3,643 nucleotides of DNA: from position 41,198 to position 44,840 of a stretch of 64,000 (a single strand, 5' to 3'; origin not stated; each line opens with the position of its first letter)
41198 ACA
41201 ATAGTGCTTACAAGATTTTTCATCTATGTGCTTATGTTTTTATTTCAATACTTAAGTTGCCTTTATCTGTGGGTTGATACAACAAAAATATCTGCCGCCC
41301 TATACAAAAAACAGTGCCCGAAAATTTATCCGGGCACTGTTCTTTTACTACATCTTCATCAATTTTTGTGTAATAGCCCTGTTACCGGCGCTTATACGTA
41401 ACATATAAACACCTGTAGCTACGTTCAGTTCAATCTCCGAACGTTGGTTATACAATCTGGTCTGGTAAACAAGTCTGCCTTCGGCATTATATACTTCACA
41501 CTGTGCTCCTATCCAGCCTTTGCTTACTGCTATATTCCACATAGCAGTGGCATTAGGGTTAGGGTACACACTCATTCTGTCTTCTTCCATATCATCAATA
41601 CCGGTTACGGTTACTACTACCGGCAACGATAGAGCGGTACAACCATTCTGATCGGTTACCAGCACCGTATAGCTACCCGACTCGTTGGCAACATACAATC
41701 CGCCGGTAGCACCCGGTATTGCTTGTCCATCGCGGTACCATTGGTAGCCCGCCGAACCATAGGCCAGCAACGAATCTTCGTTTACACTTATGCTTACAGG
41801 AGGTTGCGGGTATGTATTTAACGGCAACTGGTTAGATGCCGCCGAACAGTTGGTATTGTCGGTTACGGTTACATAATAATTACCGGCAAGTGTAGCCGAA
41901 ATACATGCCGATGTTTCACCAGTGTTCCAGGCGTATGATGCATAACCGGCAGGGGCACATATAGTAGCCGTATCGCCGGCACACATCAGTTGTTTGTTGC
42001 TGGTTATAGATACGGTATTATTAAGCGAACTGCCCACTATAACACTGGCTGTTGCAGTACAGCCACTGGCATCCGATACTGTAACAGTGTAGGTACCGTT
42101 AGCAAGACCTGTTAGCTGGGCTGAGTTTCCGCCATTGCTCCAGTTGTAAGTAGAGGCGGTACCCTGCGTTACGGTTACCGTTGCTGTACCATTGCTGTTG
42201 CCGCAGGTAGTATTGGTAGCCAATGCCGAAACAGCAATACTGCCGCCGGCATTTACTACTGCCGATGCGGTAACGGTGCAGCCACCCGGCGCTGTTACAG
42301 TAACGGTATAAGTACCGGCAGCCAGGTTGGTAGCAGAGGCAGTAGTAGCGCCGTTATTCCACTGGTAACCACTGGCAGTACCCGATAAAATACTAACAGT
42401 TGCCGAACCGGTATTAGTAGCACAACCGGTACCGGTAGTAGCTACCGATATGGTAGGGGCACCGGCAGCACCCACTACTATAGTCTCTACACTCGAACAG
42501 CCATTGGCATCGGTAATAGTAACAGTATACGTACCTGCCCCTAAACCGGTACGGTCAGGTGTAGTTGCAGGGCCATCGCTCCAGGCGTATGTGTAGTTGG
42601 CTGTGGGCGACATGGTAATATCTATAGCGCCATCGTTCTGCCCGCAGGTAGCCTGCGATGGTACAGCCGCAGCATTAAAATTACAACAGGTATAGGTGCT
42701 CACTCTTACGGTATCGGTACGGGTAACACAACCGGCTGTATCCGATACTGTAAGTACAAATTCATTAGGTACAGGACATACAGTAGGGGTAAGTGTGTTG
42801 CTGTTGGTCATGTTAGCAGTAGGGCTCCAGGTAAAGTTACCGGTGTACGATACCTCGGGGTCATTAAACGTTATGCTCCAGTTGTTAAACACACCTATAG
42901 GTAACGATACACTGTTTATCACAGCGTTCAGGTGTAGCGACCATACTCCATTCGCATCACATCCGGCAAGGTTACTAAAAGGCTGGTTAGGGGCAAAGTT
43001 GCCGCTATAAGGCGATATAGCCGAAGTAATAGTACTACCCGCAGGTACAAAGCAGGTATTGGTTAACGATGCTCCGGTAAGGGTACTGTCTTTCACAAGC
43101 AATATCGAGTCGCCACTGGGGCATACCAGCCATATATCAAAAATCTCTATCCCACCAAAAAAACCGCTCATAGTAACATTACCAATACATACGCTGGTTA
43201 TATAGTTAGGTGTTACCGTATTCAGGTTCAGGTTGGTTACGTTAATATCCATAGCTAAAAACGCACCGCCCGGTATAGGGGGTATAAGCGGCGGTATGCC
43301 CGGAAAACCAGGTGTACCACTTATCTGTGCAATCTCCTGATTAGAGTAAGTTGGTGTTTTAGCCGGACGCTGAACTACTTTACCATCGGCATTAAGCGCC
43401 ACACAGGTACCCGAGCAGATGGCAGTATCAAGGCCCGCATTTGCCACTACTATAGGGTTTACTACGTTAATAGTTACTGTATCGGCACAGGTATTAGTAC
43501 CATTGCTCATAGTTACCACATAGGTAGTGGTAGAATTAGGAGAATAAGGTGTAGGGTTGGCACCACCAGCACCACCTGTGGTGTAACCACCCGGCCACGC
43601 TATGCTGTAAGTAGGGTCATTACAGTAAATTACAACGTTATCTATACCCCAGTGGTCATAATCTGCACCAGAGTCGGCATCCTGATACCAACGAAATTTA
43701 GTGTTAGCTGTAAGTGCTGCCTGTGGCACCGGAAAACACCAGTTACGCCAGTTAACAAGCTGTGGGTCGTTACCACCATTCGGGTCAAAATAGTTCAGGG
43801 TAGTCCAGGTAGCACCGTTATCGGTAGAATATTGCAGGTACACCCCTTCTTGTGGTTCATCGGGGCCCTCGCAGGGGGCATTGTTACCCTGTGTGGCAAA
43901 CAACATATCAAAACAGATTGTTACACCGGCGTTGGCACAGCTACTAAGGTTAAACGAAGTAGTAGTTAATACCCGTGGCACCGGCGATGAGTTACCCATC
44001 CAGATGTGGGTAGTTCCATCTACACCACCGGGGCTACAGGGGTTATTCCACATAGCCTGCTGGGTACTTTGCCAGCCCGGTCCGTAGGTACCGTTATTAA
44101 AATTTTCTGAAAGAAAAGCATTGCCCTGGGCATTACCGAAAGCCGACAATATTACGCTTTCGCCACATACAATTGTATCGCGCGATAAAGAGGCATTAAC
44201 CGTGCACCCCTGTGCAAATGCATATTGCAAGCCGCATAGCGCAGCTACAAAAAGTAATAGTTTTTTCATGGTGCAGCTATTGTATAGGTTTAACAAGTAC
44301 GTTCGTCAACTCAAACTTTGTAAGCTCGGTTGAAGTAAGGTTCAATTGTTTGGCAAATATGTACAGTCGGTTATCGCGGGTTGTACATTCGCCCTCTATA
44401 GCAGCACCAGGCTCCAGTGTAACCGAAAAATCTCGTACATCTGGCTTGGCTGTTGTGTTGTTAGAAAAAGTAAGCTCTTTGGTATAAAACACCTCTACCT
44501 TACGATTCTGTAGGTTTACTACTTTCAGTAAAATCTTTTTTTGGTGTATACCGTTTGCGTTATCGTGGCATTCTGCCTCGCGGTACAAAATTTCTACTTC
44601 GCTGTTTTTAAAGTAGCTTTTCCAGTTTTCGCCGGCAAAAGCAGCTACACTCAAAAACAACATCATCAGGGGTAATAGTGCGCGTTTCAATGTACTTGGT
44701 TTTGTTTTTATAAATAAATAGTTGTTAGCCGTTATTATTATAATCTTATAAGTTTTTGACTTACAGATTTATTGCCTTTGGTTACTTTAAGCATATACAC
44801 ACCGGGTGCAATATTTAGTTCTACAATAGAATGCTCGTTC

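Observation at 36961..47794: The middle gene of a three-gene T9SS cargo run is a chimera of its two neighbours, and one N-module is joined to either a type A or a type B sorting domain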

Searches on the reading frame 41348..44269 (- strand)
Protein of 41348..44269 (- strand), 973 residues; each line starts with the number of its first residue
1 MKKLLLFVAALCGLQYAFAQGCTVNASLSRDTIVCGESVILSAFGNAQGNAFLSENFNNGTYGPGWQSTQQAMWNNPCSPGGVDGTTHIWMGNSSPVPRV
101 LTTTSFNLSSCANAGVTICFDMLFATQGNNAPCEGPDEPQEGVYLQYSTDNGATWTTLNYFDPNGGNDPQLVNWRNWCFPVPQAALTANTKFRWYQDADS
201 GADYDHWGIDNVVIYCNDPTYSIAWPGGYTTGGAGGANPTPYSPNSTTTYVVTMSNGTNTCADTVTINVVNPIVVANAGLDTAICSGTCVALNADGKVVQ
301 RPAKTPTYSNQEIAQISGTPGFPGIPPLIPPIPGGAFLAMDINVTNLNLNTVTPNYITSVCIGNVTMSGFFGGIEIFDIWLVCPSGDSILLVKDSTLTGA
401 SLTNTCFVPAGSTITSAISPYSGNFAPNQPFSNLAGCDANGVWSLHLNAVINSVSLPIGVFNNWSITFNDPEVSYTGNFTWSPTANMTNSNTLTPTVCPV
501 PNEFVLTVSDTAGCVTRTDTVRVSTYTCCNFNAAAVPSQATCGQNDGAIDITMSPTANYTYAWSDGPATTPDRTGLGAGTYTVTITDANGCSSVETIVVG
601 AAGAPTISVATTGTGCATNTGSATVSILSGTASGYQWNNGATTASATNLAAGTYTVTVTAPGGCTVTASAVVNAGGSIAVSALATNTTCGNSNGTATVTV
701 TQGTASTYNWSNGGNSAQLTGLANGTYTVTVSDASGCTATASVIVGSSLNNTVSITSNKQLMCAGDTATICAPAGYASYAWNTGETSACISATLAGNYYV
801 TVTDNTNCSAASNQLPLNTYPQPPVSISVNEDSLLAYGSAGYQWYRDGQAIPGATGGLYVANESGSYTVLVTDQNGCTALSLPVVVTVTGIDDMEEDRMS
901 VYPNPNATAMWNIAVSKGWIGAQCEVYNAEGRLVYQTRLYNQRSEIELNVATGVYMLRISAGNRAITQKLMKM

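Call 5: search_protein_families(library=ncbifam, proteins=[window:41348-44269:-], max_evalue=0.01)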
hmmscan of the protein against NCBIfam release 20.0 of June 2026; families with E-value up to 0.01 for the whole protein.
window:41348-44269:- (973 aa): 1 family
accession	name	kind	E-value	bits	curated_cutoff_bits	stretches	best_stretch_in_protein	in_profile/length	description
TIGR04183.1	Por_Secre_tail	domain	7.4e-18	64.3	23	1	901-972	1-71/72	T9SS type A sorting domain-containing protein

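Call 6: search_protein_families(library=pfam, proteins=[window:41348-44269:-], max_evalue=0.01)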
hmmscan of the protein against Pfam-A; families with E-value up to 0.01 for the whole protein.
window:41348-44269:- (973 aa): 8 families
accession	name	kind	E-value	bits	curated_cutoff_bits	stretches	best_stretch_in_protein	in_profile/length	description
PF21471.3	Reelin_subrepeat-B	-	1.5e-19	70.5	27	1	90-214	18-126/127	Reelin subrepeat B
PF18962.6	Por_Secre_tail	-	1.7e-11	44.6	27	1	901-970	1-73/75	Secretion system C-terminal sorting domain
PF23585.1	DUF7137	-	4.9e-06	26.7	27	0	682-742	42-106/137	Domain of unknown function (DUF7137)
PF13573.12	SprB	-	6.9e-06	26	28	1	535-566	2-35/37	SprB repeat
PF06832.18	BiPBP_C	-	7.5e-06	26.2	26.8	0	838-878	41-85/90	Penicillin-Binding Protein C-terminus Family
PF13620.12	CarboxypepD_reg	-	0.00083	20.1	32.3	0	645-677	41-74/82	Carboxypeptidase regulatory-like domain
PF01483.27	P_proprotein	-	0.0032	18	21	0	379-468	20-86/86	Proprotein convertase P-domain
PF08308.17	PEGA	-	0.0055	17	20.8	0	639-674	22-57/71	PEGA domain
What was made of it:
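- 42509..44269 (-): A-derived part of B (aa 1-587). It holds the signal peptide, the N-module (reelin-subrepeat-B/MAM-like jelly-roll, Ig, furin-P-domain-like beta-sandwich, Ig) and the first SprB-like repeat. PF21471 scores 70.5 bits (call 6).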

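Call 26: find_related_loci(query=window:41348-44269:-, collection=genome_contigs, flank=10000)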
Query window:41348-44269:- (973 aa) in genome_contigs; peptide patterns used: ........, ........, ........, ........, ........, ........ (x = any residue, [..] = any of these).
107 stretches matched a pattern; 86 encode a relative of the query (tblastn E <= 1e-3); the best 80 are kept; 79 distinct loci.
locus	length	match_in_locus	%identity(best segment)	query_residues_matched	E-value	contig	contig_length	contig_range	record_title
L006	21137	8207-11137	74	1-973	0e+0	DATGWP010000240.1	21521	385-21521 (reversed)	MAG TPA_asm: Chitinophagales bacterium isolate SMAG_U10585 k141_548071, whole genome shotgun sequence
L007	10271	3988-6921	67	1-973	0e+0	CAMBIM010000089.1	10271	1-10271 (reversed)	MAG: Chitinophaga pinensis isolate MiH-22jul19-236 genome assembly, contig: MiH-22jul19-C14020, whole genome shotgun seq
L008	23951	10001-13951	61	1-900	0e+0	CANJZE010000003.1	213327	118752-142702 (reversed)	MAG: Bacteroidetes bacterium isolate RH-26jul17-168 genome assembly, contig: RH-26jul17-C70, whole genome shotgun sequen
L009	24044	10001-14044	58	1-955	0e+0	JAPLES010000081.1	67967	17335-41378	MAG: Bacteroidetes bacterium isolate LacPavin_0818_WC40_MAG_40_11 LacPavin_0818_WC40_scaffold_487094, whole genome shotg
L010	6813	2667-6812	76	1-973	0e+0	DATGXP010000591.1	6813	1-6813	MAG TPA_asm: Chitinophagales bacterium isolate SMAG_U10612 k141_390008, whole genome shotgun sequence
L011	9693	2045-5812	59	1-900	0e+0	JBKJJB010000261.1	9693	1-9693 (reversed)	MAG: Chitinophagales bacterium isolate ant_bin.189 S1Ck117_2498661_flag_1_multi_13.0000_len_9693, whole genome shotgun s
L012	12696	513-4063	74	1-837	0e+0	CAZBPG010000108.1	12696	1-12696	MAG TPA_asm: uncultured Chitinophaga sp. isolate binchicken_co16_317 genome assembly, contig: NODE_8325_length_12696_cov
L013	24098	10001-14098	48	1-815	0e+0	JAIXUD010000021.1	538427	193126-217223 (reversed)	MAG: Sphingobacteriales bacterium isolate D1_MAG_00006 pond_D1_MAG_00006_000000000013, whole genome shotgun sequence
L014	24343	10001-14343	58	1-973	0e+0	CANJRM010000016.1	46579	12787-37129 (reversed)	MAG: Bacteroidetes bacterium isolate RH-23may17-600 genome assembly, contig: RH-23may17-C5358, whole genome shotgun sequ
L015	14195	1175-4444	44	1-885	0e+0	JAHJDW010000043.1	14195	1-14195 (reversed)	MAG: Bacteroidetes bacterium isolate Modern_marine.mb.87 Modern_marine.mb.87_k141_264475, whole genome shotgun sequence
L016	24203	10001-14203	45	22-918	0e+0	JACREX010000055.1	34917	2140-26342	MAG: Bacteroidia bacterium isolate NC_groundwater_1710_Pr3_B-0.1um_39_22 SR-2_scaffold_141_485420, whole genome shotgun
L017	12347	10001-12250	43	3-808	6e-176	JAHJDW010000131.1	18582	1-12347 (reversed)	MAG: Bacteroidetes bacterium isolate Modern_marine.mb.87 Modern_marine.mb.87_k141_936190, whole genome shotgun sequence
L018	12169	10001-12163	48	4-790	7e-171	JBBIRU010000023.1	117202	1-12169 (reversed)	MAG: Bacteroidota bacterium isolate QH2S170213_bin_357 NODE_104_length_117202_cov_2.64844, whole genome shotgun sequence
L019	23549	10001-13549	38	479-973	1e-45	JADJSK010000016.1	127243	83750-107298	MAG: Candidatus Brachybacter algidus isolate Hade_18-Q3-R52-61_MAXAC.021 tig01683999-10-1274040, whole genome shotgun se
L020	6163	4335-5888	33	503-959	8e-45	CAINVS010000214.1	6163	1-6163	MAG: uncultured Bacteroidetes bacterium isolate Ja_bin-6113 genome assembly, contig: bin-6113:214/721, whole genome shot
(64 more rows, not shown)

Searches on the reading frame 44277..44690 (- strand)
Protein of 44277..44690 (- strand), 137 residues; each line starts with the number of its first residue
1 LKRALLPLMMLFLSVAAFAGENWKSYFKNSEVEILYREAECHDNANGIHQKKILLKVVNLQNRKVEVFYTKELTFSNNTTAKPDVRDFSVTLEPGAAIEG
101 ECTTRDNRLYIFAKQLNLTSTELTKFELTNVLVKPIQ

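Call 36: search_protein_families(library=pfam, proteins=[window:44277-44690:-], max_evalue=1)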
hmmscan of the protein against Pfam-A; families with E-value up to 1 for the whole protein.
window:44277-44690:- (137 aa): 0 families
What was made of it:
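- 44277..44690 (-): Conserved small gene, 137 aa, encoding a secreted beta-sandwich with an SPase-I-type signal peptide and no CTD. Its stop lies 7 nt before B's ATG. It is part of the duplicated unit. No Pfam match (call 36).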

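Call 51: find_homologous_proteins(query=window:44277-44690:-, max_evalue=0.00001)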
Query window:44277-44690:- (137 aa): 18 proteins with E <= 0.00001 among 47 candidates.
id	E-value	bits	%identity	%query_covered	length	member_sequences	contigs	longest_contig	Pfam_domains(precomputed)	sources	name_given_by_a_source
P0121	6.5e-84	296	100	100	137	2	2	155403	-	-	-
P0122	1.1e-74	266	89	100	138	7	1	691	-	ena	-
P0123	6.6e-61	222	73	99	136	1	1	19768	-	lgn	-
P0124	2.3e-57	210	69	100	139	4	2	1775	-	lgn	-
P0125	7.3e-53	196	66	100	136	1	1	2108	-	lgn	-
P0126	7.4e-52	192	62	100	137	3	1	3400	-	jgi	jgi:antitoxin component YwqK of YwqJK toxin-antitoxin module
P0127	9.7e-52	192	67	100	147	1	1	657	-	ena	-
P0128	1.3e-50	189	63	100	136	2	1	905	-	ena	-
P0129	1.3e-46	176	61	100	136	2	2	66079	-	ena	-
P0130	9.8e-46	173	66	93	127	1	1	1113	-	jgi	jgi:hypothetical protein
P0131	1.7e-45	172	62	93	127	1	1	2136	-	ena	-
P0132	3.1e-45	171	58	100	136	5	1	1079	-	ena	-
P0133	1.9e-44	169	63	93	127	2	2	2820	-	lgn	-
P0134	2.3e-43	165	61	93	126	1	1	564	-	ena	-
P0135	5.3e-43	164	63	93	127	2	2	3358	-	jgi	-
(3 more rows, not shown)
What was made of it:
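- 44277..44690 (-): 18 database homologues (call 51).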

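Call 52: find_encoding_contigs(protein=P0121, flank=10000, max_places=4)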
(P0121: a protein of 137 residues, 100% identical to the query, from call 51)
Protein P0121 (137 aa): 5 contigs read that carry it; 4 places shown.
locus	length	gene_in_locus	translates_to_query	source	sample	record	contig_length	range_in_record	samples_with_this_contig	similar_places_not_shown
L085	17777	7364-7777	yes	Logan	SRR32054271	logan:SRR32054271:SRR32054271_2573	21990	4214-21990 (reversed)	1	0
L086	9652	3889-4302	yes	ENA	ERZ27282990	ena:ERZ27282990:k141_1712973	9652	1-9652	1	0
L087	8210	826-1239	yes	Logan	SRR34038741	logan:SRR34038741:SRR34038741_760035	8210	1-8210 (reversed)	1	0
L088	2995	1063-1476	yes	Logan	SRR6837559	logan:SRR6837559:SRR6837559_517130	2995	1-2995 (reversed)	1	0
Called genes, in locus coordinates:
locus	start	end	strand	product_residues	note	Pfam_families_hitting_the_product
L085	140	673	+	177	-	-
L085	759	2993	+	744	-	PF07715:Plug, PF00593:TonB_dep_Rec_b-barrel, PF14905:OMP_b-brl_3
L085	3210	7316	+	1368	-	PF25778:DUF7948, PF18962:Por_Secre_tail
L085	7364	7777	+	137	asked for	-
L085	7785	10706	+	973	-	PF21471:Reelin_subrepeat-B, PF23585:DUF7137 (faint), PF06832:BiPBP_C (faint), PF13573:SprB (weak), PF18962:Por_Secre_tail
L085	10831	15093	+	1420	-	PF21471:Reelin_subrepeat-B, PF13573:SprB, PF13585:CHU_C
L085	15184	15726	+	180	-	PF08534:Redoxin (weak), PF00255:GSHPx, PF00578:AhpC-TSA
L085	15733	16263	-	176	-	PF13521:AAA_28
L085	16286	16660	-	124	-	PF00072:Response_reg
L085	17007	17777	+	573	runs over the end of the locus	PF08448:PAS_4, PF00989:PAS, PF08448:PAS_4, PF13426:PAS_9, PF08447:PAS_3, PF00512:HisKA, PF02518:HATPase_c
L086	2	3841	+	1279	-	?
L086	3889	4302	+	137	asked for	-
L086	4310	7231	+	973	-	PF21471:Reelin_subrepeat-B, PF23585:DUF7137 (faint), PF06832:BiPBP_C (faint), PF13573:SprB (weak), PF18962:Por_Secre_tail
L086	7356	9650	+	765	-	?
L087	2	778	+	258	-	?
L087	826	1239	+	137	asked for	-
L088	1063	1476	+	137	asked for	-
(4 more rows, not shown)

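Call 53: find_encoding_contigs(protein=P0123, flank=10000, max_places=2)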
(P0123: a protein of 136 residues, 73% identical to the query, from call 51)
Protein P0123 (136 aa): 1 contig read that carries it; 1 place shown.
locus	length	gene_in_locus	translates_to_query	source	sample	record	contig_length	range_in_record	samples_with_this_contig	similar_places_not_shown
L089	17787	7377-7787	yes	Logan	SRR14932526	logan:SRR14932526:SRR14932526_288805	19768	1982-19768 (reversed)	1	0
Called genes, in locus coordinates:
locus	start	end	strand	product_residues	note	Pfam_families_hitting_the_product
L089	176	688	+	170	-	-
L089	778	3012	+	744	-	PF07715:Plug, PF00593:TonB_dep_Rec_b-barrel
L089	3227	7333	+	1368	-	PF25778:DUF7948, PF07495:Y_Y_Y (faint), PF18962:Por_Secre_tail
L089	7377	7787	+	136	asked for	-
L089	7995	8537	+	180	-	PF00578:AhpC-TSA, PF08534:Redoxin (weak), PF00255:GSHPx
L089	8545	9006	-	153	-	PF13521:AAA_28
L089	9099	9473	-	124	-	PF00072:Response_reg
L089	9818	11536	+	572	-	PF00989:PAS, PF08448:PAS_4, PF13426:PAS_9, PF08447:PAS_3, PF00512:HisKA, PF02518:HATPase_c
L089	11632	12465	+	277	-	PF00582:Usp (weak)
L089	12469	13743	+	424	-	PF02550:AcetylCoA_hydro, PF13336:AcetylCoA_hyd_C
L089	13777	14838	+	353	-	PF00072:Response_reg, PF00027:cNMP_binding, PF13545:HTH_Crp_2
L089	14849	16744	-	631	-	PF00034:Cytochrom_C, PF13442:Cytochrome_CBB3, PF03239:FTR1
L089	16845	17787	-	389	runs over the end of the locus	PF12038:QTMAN_N, PF00534:Glycos_transf_1, PF13692:Glyco_trans_1_4 (faint)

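Call 65: predict_structure(alignment_id=A2)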
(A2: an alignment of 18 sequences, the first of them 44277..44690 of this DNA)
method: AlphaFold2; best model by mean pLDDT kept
length: 137 residues; sequences in the alignment: 18
mean_pLDDT: 84.6   pTM: 0.75
mean pLDDT of the five models: 84.6, 84.0, 84.0, 83.5, 83.1
residues with pLDDT >= 90: 86; 70-90: 26; 50-70: 5; < 50: 20
segments of 3 or more residues with pLDDT < 50: 1-20
pLDDT, mean of each block of 10 residues (from residue 1): 45 46 92 96 81 97 97 84 90 96 91 86 93 93
secondary structure, 60 per line:
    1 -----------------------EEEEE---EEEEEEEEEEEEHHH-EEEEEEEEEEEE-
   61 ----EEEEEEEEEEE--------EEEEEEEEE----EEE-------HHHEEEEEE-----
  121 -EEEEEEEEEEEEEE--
elements in order: E24-28 E32-43 E48-59 E65-75 E84-92 E97-99 E110-115 E122-135
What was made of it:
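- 44277..44690 (-): AF2 pLDDT 84.6 (call 65).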

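Call 68: fold_search(model_id=the predicted structure, library=pdb)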
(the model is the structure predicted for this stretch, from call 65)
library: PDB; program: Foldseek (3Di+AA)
matches with E <= 10: 1114; with E <= 0.001: 0
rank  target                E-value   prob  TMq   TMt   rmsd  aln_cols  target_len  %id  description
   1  4c47_B                2.1e-03  1.00  0.38  0.30   6.8       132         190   18  Salmonella enterica trimeric lipoprotein SadB (released 2014-01-08)
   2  3o0l_A                4.1e-03  1.00  0.41  0.48   7.0       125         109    8  Crystal structure of a Pfam DUF1425 family member (Shew_1734) from Shewanella sp. pv-4 at 1.81 a resolution (released 2010-08-04)
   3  4c47_A                5.3e-03  0.99  0.36  0.29   6.7       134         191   18  Salmonella enterica trimeric lipoprotein SadB (released 2014-01-08)
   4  4c47_C                6.2e-03  1.00  0.39  0.31   6.2       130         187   19  Salmonella enterica trimeric lipoprotein SadB (released 2014-01-08)
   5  3o0l_B                1.5e-02  1.00  0.44  0.54   6.2       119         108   10  Crystal structure of a Pfam DUF1425 family member (Shew_1734) from Shewanella sp. pv-4 at 1.81 a resolution (released 2010-08-04)
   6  6i7a_A                1.6e-02  0.97  0.33  0.33   6.7       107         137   11  Co-crystal structure of human SPOP MATH domain (D140N) and human BRD3 fragment (released 2019-05-08)
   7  1cau_B                1.9e-02  0.38  0.19  0.15  10.5       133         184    9  DETERMINATION OF THREE CRYSTAL STRUCTURES OF CANAVALIN BY MOLECULAR REPLACEMENT (released 1993-10-31)
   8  4i8d_A                2.0e-02  0.85  0.32  0.09  11.7       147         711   10  Crystal Structure of Beta-D-glucoside glucohydrolase from Trichoderma reesei (released 2012-12-19)
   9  1zld                  2.6e-02  0.99  0.35  0.43   5.5       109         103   14  Crystal structure of a RGD-containing host-selective toxin: Pyrenophora tritici-repentis Ptr ToxA (released 2005-08-16)
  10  1uij_C                2.6e-02  0.41  0.21  0.10  16.6       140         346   10  Crystal Structure Of Soybean beta-Conglycinin Beta Homotrimer (I122M/K124W) (released 2004-07-16)
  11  8ofd                  2.6e-02  0.33  0.19  0.08  17.5       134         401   12  Crystal structure of beta-conglutin from Lupinus albus refined to 2.81 A (released 2023-06-14)
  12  3fjs_C                2.7e-02  0.66  0.20  0.24   9.7       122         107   10  CRYSTAL STRUCTURE OF A PUTATIVE BIOSYNTHETIC PROTEIN WITH RMLC-LIKE CUPIN FOLD (REUT_B4087) FROM RALSTONIA EUTROPHA JM (released 2009-01-13)
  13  1f13_B                2.8e-02  0.93  0.35  0.09  14.5       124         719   13  RECOMBINANT HUMAN CELLULAR COAGULATION FACTOR XIII (released 1998-08-12)
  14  7lnp_A                2.8e-02  0.90  0.29  0.09   9.8       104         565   13  Structure of the exo-alpha-L-galactosidase BpGH29 (D264N mutant) from Bacteroides plebeius in complex with paranitroph (released 2022-02-09)
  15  7lio_A                3.2e-02  0.95  0.38  0.39   7.7       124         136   11  X-ray structure of SPOP MATH domain (S119D) in complex with a 53BP1 peptide (released 2021-04-14)
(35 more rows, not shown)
